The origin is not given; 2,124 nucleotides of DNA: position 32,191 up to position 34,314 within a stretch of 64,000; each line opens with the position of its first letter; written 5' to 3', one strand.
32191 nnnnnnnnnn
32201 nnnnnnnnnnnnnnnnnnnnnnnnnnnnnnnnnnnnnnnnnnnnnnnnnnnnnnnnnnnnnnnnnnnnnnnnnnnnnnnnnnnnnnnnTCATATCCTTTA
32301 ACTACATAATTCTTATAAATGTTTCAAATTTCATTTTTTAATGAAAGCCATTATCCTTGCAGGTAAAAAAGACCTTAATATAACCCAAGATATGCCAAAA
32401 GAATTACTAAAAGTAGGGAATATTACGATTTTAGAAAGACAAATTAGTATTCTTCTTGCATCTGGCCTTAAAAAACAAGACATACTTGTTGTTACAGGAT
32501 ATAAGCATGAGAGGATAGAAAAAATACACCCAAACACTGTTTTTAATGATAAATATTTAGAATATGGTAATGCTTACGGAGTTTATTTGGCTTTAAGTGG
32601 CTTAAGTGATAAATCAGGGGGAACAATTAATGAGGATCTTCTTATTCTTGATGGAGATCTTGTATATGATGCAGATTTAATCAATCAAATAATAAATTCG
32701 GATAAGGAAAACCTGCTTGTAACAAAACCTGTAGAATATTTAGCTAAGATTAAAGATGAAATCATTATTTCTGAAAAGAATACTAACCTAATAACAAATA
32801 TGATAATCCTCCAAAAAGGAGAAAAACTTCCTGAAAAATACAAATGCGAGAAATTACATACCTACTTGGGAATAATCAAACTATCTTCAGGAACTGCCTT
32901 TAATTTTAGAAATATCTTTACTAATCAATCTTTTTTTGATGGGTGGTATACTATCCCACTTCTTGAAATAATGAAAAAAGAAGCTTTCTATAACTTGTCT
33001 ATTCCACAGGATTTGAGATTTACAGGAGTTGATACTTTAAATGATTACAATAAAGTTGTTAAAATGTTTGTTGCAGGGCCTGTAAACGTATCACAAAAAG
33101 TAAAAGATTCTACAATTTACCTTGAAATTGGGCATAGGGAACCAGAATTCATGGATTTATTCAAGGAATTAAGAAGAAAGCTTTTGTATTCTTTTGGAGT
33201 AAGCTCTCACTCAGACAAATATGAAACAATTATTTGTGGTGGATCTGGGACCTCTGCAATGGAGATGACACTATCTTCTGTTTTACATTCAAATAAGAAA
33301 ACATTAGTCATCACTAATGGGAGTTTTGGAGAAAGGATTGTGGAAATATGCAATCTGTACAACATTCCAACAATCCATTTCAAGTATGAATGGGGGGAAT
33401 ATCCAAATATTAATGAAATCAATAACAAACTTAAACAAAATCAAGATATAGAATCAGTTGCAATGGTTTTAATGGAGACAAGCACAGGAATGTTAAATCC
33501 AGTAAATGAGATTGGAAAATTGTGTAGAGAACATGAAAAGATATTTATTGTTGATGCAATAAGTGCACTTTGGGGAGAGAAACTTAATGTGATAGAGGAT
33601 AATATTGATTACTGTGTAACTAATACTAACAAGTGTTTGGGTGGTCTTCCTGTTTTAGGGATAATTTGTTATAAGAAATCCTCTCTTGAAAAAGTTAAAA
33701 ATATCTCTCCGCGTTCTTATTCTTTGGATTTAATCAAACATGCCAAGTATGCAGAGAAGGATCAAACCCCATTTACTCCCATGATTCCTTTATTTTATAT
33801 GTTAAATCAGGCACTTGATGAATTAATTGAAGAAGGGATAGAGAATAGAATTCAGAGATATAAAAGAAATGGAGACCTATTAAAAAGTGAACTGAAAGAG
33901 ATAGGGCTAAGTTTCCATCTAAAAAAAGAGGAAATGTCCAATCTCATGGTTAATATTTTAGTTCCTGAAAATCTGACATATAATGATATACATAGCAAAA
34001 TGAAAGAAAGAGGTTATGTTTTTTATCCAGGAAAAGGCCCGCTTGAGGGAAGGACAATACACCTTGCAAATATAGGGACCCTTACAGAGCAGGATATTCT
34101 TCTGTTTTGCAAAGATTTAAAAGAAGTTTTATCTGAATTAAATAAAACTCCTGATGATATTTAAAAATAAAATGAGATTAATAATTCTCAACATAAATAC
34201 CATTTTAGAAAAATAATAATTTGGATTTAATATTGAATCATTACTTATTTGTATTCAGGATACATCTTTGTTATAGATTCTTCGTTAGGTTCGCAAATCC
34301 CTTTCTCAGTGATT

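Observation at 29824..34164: Nucleotidyltransferase paralogs (one fused to a class-V aminotransferase) beside a CDP-alcohol phosphatidyltransferase and an ATP-grasp enzyme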

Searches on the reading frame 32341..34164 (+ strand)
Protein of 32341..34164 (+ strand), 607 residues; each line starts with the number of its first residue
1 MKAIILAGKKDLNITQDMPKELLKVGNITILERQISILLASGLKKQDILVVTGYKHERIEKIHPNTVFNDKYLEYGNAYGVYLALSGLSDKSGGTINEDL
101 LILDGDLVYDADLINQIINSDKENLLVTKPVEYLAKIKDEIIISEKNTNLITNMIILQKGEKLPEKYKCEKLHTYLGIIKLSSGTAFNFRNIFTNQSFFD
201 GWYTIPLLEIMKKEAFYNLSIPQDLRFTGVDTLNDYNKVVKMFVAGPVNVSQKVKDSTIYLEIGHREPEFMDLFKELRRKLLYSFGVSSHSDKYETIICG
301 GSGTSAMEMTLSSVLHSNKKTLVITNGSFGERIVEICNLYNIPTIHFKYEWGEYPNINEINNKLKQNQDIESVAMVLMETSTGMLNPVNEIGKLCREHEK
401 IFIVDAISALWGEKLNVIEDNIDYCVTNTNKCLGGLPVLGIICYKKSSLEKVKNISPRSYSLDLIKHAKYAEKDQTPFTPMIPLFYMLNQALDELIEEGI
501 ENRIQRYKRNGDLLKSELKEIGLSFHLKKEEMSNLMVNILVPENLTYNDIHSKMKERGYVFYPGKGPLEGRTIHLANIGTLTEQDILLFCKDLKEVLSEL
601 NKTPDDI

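Call 3: search_protein_families(library=pfam, proteins=[window:32341-34164:+], max_evalue=0.01)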
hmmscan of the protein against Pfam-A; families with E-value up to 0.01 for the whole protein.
window:32341-34164:+ (607 aa): 4 families
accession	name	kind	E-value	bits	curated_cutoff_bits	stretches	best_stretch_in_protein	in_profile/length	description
PF00266.25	Aminotran_5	-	2.2e-16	60.2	21.5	1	263-557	34-331/371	Aminotransferase class-V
PF20202.4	DUF6564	-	2.9e-07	30.8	25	1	38-128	21-119/230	Domain of unknown function (DUF6564)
PF12804.13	NTP_transf_3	-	7.5e-06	26.7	27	1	3-120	1-110/160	MobA-like NTP transferase domain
PF00155.27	Aminotran_1_2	-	3.3e-05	23.7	19.7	1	273-533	43-305/361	Aminotransferase class I and II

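Call 4: search_protein_families(library=ncbifam, proteins=[window:32341-34164:+], max_evalue=0.01)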
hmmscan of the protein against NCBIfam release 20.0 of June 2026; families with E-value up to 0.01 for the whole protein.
window:32341-34164:+ (607 aa): 32 families (the best 25 are shown)
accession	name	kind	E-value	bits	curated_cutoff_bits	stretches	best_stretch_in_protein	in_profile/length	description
TIGR03301.1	PhnW-AepZ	equivalog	7.4e-91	305.2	360.8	1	243-596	3-354/355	2-aminoethylphosphonate aminotransferase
NF010006.0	PRK13479.1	equivalog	6.2e-70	236.1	296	1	243-598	9-362/369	2-aminoethylphosphonate--pyruvate transaminase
TIGR02326.1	transamin_PhnW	equivalog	5.5e-67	226.4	400.8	1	243-589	7-352/363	2-aminoethylphosphonate--pyruvate transaminase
NF046070.1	PyrdoxPyrvTramin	equivalog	2.2e-39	135.4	600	1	239-582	5-348/369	pyridoxamine--pyruvate transaminase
NF045640.1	AspGlyoxATaseBhcA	equivalog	6.5e-35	120.8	650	1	241-587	6-354/395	L-aspartate--glyoxylate aminotransferase BhcA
TIGR03992.1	Arch_glmU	subfamily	2.2e-11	43.3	292.1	1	1-129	1-129/393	bifunctional sugar-1-phosphate nucleotidylyltransferase/acetyltransferase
TIGR01364.1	serC_1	equivalog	1.4e-10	40.6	443.6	1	261-516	34-274/358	phosphoserine transaminase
NF003764.0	PRK05355.1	equivalog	1.4e-08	34.1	253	1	261-559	37-317/357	3-phosphoserine/phosphohydroxythreonine transaminase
TIGR01979.1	sufS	subfamily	1.6e-08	33.8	475.1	1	356-467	148-253/403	SufS family cysteine desulfurase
NF002841.0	PRK03080.1-2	equivalog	1.9e-08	33.7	477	1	292-457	65-220/389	phosphoserine transaminase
NF041313.1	UDPGP_AglF_Halo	equivalog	6.9e-08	32.2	400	1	1-123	1-121/234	UTP--glucose-1-phosphate uridylyltransferase AglF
TIGR03402.1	FeS_nifS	equivalog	9.6e-08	31.2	530.75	1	295-432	60-199/379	cysteine desulfurase NifS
NF041173.1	Sug_nt_acttase_Thmprot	equivalog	1.5e-07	30.7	600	1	1-135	1-137/405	bifunctional sugar-1-phosphate nucleotidylyltransferase/acetyltransferase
TIGR01977.1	am_tr_V_EF2568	hypoth_equivalog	2e-07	30.4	377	1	297-519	65-287/376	cysteine desulfurase family protein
NF041135.1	IPPtranDIPPsyn_Thcocales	equivalog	3.2e-07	29.7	580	1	1-244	1-218/419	bifunctional L-myo-inositol-1-phosphate cytidylyltransferase/CDP-L-myo-inositol myo-inositolphosphotransferase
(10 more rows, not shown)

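Call 7: search_solved_structures(query=window:32341-34164:+, max_evalue=0.001, show_alignments=1)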
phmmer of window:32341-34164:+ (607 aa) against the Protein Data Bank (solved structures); distinct sequences matched with E-value up to 0.001: 37.
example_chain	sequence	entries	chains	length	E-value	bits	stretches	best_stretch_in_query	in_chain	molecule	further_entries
6pd1_A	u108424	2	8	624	3.9e-63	217.6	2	244-598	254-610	Nucleotidyl transferase/aminotransferase, class V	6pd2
1m32_A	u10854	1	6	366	8.5e-46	160.4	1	242-589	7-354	2-aminoethylphosphonate-pyruvate aminotransferase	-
2dr1_A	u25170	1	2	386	2.2e-45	159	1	240-602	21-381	386aa long hypothetical serine aminotransferase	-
9kk8_A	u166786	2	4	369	6.8e-45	157.4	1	242-586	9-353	2-aminoethylphosphonate--pyruvate transaminase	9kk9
9kka_A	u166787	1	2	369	4.6e-44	154.6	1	242-586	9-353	2-aminoethylphosphonate--pyruvate transaminase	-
7e7g_A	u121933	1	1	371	1.9e-35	126.2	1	243-586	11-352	2-aminoethylphosphonate--pyruvate transaminase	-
1vjo_A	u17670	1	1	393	5.1e-34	121.5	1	245-578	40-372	alanine--glyoxylate aminotransferase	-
3f0h_A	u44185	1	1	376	4.9e-33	118.2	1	240-594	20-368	Aminotransferase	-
3zrp_A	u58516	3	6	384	1.9e-32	116.3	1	245-600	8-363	SERINE-PYRUVATE AMINOTRANSFERASE (AGXT)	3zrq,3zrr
3kgw_A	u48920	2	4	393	1.6e-30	109.9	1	245-599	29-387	Alanine-glyoxylate aminotransferase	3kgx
9os7_A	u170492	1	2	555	5.6e-30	108.1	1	47-580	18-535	Methionine--tRNA ligase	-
2yri_A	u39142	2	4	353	1.6e-28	103.3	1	243-584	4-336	Aminotransferase, class V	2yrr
6pk1_A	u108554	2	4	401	9e-28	100.9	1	242-592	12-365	Serine--glyoxylate aminotransferase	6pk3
4cbr_A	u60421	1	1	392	7.6e-26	94.5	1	245-581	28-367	SERINE--PYRUVATE AMINOTRANSFERASE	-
4cbs_A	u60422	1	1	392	2.7e-25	92.7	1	245-581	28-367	SERINE--PYRUVATE AMINOTRANSFERASE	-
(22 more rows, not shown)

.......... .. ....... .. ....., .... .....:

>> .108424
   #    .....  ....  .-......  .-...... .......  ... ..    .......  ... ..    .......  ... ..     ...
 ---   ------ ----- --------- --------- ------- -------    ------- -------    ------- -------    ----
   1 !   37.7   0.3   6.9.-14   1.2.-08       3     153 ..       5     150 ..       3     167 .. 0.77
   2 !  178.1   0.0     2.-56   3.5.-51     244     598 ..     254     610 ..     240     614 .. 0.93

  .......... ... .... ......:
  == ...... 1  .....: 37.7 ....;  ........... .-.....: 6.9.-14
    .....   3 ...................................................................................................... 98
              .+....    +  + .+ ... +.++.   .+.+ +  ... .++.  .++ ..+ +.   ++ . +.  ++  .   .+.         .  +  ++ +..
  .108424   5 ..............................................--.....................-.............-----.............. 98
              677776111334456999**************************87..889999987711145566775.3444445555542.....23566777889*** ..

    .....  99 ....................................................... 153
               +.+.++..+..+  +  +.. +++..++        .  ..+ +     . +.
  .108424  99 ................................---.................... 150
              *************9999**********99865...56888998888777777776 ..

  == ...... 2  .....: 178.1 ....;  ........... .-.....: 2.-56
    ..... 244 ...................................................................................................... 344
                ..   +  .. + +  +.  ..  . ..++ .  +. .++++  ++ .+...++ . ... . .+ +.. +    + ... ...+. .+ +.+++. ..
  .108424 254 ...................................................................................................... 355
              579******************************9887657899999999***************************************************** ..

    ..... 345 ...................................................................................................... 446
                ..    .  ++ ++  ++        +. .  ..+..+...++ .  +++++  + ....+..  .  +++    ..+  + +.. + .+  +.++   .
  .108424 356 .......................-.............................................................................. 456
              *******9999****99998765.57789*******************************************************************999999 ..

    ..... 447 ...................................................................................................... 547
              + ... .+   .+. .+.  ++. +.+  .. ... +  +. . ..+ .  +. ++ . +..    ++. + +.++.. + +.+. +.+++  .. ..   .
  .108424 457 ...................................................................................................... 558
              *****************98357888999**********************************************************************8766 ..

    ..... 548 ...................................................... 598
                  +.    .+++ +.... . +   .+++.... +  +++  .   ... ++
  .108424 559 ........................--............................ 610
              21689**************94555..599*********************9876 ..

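Call 18: find_homologous_proteins(query=window:32341-34164:+, max_evalue=1e-10)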
Query window:32341-34164:+ (607 aa): 500 proteins with E <= 1e-10 among 8000 candidates; the best 120 are listed.
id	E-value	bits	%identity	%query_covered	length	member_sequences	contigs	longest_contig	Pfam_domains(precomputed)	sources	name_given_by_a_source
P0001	0.0e+0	1305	100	96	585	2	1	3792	PF00266.26,PF20202.5,PF12804.14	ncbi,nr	ncbi:MAG TPA: aminotransferase class V-fold PLP-dependent enzyme, partial [Candidatus Pacearchaeota 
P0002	9.5e-229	779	59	99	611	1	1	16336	PF00155.28,PF01128.26,PF00266.26,PF20202.5,PF12804.14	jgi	jgi:2-aminoethylphosphonate-pyruvate transaminase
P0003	4.4e-228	777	58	99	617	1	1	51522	PF00483.30,PF00155.28,PF00266.26,PF20202.5,PF12804.14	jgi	-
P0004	1.2e-220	753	58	99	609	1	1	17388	PF00483.30,PF00266.26,PF20202.5,PF12804.14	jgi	-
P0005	1.6e-215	736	56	99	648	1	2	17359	PF00266.26,PF20202.5,PF12804.14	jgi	-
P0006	1.7e-215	736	57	98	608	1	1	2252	PF00483.30,PF00155.28,PF00266.26,PF20202.5,PF12804.14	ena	-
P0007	1.9e-213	729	56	99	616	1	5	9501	PF00483.30,PF00266.26,PF12804.14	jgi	jgi:2-aminoethylphosphonate-pyruvate transaminase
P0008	3.3e-211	722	55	99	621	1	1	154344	PF00155.28,PF00266.26,PF20202.5,PF12804.14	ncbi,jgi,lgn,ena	-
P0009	1.2e-188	647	49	98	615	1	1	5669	PF00155.28,PF00266.26,PF20202.5,PF12804.14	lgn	-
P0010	4.2e-184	632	49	99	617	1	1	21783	PF00483.30,PF00266.26,PF12804.14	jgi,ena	-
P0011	8.9e-177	608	48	98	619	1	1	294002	PF00155.28,PF00266.26,PF12804.14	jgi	jgi:2-aminoethylphosphonate-pyruvate transaminase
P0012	1.9e-176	607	47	100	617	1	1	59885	PF00266.26,PF20202.5,PF12804.14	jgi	jgi:2-aminoethylphosphonate-pyruvate transaminase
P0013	2.0e-175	603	47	99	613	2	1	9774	PF00155.28,PF00266.26,PF20202.5,PF12804.14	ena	-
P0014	7.6e-153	529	64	60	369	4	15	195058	PF00266.26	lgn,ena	-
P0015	4.6e-145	503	59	60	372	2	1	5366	PF00266.26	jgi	jgi:2-aminoethylphosphonate-pyruvate transaminase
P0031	6.0e-124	433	51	60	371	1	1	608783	PF00266.26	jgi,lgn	jgi:2-aminoethylphosphonate-pyruvate transaminase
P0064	1.7e-85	306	40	58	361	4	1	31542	PF00155.28,PF00266.26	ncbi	-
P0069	2.9e-82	296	39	58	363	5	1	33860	PF00266.26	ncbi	ncbi:MAG: pyridoxal-phosphate-dependent aminotransferase family protein [Candidatus Anammoxibacter s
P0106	4.2e-74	269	37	59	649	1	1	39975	PF00266.26,PF12804.14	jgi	jgi:2-aminoethylphosphonate-pyruvate transaminase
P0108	6.4e-74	268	30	100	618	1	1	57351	PF00266.26,PF12804.14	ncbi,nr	ncbi:MAG: aminotransferase class V-fold PLP-dependent enzyme [Proteobacteria bacterium]|nr:aminotran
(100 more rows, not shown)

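Call 19: find_encoding_contigs(protein=P0008, flank=10000, max_places=2)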
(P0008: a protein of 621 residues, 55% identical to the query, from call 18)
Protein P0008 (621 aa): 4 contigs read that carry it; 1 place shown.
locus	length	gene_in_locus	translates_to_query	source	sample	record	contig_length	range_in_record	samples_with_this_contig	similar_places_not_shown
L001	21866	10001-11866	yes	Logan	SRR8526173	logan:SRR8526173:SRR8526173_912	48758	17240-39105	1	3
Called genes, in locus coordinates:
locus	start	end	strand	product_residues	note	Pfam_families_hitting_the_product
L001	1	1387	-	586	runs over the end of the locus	PF13522:GATase_6, PF13537:GATase_7, PF00733:Asn_synthase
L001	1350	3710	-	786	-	PF09586:YfhO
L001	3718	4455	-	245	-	PF01209:Ubie_methyltran, PF02353:CMAS, PF03848:TehB, PF13489:Methyltransf_23, PF07021:MetW, PF13847:Methyltransf_31, PF08241:Methyltransf_11, PF08242:Methyltransf_12, +4 more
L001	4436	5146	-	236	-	PF00535:Glycos_transf_2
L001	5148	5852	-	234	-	PF00535:Glycos_transf_2, PF13641:Glyco_tranf_2_3 (weak)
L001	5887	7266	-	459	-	-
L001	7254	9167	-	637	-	-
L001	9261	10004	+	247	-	PF00483:NTP_transferase (weak), PF01128:IspD (weak), PF12804:NTP_transf_3, PF20202:DUF6564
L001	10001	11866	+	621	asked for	PF12804:NTP_transf_3, PF20202:DUF6564, PF00155:Aminotran_1_2 (faint), PF00266:Aminotran_5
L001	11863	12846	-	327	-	PF01636:APH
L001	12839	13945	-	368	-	PF01008:IF-2B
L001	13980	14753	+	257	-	PF05711:TylF, PF13578:Methyltransf_24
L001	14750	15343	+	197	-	PF08241:Methyltransf_11 (weak)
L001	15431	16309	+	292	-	PF00535:Glycos_transf_2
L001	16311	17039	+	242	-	PF01209:Ubie_methyltran (weak), PF01728:FtsJ (weak), PF13489:Methyltransf_23, PF13847:Methyltransf_31, PF08241:Methyltransf_11, PF08242:Methyltransf_12, PF13649:Methyltransf_25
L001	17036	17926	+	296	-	PF03706:LPG_synthase_TM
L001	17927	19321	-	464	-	PF02310:B12-binding, PF04055:Radical_SAM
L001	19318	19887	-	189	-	PF13489:Methyltransf_23, PF08241:Methyltransf_11, PF08242:Methyltransf_12 (weak), PF13847:Methyltransf_31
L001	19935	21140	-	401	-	PF13477:Glyco_trans_4_2 (weak), PF13439:Glyco_transf_4, PF13579:Glyco_trans_4_4, PF20706:GT4-conflict (faint), PF00534:Glycos_transf_1, PF13692:Glyco_trans_1_4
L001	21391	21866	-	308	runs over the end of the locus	PF01073:3Beta_HSD (weak), PF01370:Epimerase, PF02719:Polysacc_synt_2 (faint), PF04321:RmlD_sub_bind (weak), PF07993:NAD_binding_4 (faint), PF16363:GDP_Man_Dehyd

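Call 20: find_encoding_contigs(protein=P0011, flank=10000, max_places=2)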
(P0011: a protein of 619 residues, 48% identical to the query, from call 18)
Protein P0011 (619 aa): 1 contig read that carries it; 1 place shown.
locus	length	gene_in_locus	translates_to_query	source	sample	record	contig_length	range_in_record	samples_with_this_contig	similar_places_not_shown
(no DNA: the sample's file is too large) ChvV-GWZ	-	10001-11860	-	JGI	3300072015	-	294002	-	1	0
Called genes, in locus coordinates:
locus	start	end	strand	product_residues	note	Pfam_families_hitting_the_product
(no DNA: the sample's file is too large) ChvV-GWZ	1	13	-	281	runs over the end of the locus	PF01073:3Beta_HSD, PF01370:Epimerase, PF02719:Polysacc_synt_2 (faint), PF04321:RmlD_sub_bind (faint), PF05368:NmrA (weak), PF07993:NAD_binding_4 (faint), PF16363:GDP_Man_Dehyd (faint), PF13460:NAD_binding_10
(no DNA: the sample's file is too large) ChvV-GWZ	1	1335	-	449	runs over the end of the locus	PF04055:Radical_SAM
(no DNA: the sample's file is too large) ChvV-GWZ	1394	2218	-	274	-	PF00535:Glycos_transf_2, PF13641:Glyco_tranf_2_3 (weak)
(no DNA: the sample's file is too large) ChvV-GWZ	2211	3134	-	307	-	PF01073:3Beta_HSD, PF01370:Epimerase, PF02719:Polysacc_synt_2, PF04321:RmlD_sub_bind, PF13460:NAD_binding_10, PF16363:GDP_Man_Dehyd, PF07993:NAD_binding_4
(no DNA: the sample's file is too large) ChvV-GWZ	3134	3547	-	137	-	PF05523:FdtA (weak)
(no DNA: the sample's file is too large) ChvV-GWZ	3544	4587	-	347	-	PF01370:Epimerase, PF02719:Polysacc_synt_2, PF04321:RmlD_sub_bind, PF16363:GDP_Man_Dehyd, PF07993:NAD_binding_4 (weak)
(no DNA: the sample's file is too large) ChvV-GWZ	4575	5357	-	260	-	PF00483:NTP_transferase, PF12804:NTP_transf_3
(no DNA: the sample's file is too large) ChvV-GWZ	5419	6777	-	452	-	PF13231:PMT_2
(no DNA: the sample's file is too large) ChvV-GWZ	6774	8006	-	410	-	-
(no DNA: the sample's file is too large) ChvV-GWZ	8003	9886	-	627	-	-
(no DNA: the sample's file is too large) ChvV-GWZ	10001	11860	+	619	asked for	PF12804:NTP_transf_3 (weak), PF00155:Aminotran_1_2 (weak), PF00266:Aminotran_5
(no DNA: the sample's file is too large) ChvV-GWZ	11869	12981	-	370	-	PF01008:IF-2B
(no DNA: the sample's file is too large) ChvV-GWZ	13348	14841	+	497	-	PF02310:B12-binding, PF04055:Radical_SAM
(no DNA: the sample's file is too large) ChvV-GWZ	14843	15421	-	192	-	PF13459:Fer4_15 (weak), PF13370:Fer4_13 (weak), PF14251:PterinBD-DUF4346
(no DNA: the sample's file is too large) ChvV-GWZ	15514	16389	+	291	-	PF00535:Glycos_transf_2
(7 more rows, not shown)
